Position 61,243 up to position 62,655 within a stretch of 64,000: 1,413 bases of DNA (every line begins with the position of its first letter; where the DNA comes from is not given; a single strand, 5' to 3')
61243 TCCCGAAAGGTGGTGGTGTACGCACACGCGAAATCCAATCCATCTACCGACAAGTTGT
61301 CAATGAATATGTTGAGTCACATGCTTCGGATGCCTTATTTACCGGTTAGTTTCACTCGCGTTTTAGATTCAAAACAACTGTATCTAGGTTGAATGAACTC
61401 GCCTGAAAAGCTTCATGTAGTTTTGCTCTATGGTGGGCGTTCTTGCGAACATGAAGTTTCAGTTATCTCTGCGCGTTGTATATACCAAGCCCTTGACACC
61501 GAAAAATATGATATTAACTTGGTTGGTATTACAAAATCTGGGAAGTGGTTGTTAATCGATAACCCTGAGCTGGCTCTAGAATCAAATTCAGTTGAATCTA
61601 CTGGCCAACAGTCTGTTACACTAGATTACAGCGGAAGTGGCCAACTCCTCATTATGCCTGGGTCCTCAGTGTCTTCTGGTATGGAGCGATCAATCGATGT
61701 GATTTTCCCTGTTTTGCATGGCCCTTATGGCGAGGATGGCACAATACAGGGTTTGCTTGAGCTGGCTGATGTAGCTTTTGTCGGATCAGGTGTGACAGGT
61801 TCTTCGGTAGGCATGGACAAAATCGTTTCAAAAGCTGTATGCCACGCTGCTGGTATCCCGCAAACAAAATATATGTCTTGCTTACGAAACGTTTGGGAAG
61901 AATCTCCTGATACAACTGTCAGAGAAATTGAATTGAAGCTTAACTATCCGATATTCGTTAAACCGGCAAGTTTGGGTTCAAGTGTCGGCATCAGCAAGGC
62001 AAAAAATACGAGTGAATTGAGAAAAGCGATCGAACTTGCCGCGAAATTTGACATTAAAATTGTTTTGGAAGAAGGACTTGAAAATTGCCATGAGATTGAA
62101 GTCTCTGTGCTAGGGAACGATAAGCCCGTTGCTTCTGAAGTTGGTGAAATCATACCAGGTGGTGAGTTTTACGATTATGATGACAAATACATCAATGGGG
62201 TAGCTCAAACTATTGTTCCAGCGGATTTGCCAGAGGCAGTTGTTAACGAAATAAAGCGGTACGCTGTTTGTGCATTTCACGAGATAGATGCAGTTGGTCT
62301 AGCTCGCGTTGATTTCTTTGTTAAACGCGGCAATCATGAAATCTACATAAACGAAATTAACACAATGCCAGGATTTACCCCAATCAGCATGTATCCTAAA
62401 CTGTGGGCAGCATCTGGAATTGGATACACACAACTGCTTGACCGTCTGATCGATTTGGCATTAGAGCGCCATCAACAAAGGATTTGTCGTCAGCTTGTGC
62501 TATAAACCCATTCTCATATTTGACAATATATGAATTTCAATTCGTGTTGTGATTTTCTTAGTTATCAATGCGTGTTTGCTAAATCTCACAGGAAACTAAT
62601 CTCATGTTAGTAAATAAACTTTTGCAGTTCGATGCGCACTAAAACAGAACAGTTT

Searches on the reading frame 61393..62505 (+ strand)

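Call 5: search_protein_families(library=pfam, proteins=[window:61393-62505:+], max_evalue=0.01)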
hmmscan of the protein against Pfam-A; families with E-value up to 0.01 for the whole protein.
window:61393-62505:+ (370 aa): 5 families
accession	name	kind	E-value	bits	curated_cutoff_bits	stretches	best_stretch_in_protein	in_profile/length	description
PF07478.18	Dala_Dala_lig_C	-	5.1e-73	245.4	24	1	151-354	3-204/204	D-ala D-ala ligase C-terminus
PF01820.27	Dala_Dala_lig_N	-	3.4e-34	118.4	34.6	1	9-132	2-121/121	D-ala D-ala ligase N-terminus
PF02222.28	ATP-grasp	-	1.4e-09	38.3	27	1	174-323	20-160/179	ATP-grasp domain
PF02786.22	CPSase_L_D2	-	1.5e-08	34.8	19.8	1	176-324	30-178/211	Carbamoyl-phosphate synthase L chain, ATP binding domain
PF13535.11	ATP-grasp_4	-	0.0073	16.4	27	0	184-214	2-32/160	ATP-grasp domain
